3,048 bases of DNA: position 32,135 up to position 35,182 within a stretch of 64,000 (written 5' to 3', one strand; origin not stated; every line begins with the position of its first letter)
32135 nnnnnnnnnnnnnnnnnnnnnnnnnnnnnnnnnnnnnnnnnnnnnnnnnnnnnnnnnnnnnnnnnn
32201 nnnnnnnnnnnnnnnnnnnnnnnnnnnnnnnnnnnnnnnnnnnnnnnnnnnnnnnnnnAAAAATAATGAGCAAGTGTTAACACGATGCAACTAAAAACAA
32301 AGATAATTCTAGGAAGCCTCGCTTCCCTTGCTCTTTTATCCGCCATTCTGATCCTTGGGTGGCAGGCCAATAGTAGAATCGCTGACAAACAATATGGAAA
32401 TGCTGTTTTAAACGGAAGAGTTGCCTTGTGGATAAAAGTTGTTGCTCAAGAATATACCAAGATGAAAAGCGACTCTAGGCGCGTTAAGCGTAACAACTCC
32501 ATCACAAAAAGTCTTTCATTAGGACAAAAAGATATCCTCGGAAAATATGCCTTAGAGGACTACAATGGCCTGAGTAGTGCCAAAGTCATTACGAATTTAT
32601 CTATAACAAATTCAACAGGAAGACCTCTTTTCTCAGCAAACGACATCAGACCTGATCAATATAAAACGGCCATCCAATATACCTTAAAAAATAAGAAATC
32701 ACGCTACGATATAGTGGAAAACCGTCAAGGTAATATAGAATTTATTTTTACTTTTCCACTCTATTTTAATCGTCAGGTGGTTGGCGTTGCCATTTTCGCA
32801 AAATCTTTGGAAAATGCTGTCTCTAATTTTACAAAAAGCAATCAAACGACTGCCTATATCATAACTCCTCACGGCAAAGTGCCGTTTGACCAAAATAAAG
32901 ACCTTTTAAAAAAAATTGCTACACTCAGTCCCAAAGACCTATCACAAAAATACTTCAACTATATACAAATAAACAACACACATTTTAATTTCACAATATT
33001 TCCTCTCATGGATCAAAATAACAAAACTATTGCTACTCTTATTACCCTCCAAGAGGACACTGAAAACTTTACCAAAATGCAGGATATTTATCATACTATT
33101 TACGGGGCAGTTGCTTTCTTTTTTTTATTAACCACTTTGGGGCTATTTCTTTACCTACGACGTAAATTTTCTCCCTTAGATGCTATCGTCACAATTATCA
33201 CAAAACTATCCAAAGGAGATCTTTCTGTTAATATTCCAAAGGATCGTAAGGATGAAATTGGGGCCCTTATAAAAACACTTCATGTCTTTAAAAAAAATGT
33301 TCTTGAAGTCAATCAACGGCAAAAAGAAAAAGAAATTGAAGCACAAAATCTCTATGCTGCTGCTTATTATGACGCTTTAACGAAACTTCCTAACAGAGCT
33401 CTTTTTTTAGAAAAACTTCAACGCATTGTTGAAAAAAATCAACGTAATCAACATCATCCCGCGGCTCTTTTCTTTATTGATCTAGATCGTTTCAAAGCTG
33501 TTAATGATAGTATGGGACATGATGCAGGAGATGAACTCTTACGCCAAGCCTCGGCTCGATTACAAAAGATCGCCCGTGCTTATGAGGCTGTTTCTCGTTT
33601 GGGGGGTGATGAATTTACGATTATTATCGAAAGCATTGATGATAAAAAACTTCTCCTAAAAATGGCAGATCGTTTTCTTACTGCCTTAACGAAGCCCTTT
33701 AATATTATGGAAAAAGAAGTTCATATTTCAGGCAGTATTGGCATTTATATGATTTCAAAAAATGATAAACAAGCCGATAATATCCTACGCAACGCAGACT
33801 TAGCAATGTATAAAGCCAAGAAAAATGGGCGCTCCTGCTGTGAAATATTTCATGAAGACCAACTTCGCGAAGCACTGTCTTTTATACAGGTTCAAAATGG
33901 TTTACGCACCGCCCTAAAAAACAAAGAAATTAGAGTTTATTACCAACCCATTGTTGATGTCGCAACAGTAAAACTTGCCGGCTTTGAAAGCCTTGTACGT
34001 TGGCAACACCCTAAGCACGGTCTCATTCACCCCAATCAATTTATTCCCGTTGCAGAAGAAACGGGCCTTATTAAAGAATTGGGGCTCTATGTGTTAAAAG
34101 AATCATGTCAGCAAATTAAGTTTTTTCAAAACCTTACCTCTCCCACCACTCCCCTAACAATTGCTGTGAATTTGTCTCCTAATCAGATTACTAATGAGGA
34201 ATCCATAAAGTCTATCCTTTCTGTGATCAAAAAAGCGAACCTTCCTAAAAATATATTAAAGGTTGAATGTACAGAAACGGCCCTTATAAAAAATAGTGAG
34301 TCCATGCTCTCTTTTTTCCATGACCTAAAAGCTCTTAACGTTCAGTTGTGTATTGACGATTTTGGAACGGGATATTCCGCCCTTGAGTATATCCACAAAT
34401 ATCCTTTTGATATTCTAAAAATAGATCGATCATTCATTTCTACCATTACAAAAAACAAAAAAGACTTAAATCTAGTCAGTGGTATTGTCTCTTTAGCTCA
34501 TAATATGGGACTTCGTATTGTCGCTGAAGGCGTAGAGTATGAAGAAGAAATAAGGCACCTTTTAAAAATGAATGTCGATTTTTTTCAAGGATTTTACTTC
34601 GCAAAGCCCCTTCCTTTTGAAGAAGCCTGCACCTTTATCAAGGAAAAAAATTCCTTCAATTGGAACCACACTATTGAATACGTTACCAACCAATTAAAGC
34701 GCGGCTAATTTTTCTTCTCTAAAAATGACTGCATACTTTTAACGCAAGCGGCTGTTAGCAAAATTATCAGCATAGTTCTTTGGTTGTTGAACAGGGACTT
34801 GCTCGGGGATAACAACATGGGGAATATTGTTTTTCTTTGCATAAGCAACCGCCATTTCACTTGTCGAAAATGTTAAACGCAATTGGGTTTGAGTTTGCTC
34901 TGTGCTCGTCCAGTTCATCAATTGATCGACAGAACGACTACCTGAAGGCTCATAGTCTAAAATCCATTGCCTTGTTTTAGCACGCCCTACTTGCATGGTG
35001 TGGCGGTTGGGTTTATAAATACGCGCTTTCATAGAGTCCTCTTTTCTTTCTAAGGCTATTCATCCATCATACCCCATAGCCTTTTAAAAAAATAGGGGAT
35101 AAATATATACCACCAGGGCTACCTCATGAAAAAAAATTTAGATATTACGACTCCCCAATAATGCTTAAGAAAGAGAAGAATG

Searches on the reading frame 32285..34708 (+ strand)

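Call 72: search_protein_families(library=pfam, proteins=[window:32285-34708:+], max_evalue=1e-8)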
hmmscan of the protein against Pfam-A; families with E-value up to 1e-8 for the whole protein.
window:32285-34708:+ (807 aa): 2 families
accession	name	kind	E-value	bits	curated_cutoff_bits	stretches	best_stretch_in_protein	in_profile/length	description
PF00563.25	EAL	-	2.5e-73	246.7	31.3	1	539-775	3-236/236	EAL domain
PF00990.26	GGDEF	-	1e-46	159.1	23.8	1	360-517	1-160/161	Diguanylate cyclase, GGDEF domain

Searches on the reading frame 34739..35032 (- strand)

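Call 72: search_protein_families(library=pfam, proteins=[window:34739-35032:-], max_evalue=1e-8)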
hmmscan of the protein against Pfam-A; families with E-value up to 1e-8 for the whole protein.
window:34739-35032:- (97 aa): 1 family
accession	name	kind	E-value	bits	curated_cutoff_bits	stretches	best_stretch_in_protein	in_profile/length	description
PF04800.17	NDUS4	-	1e-28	99.8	31.9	1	2-95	1-94/96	NADH dehydrogenase ubiquinone Fe-S protein 4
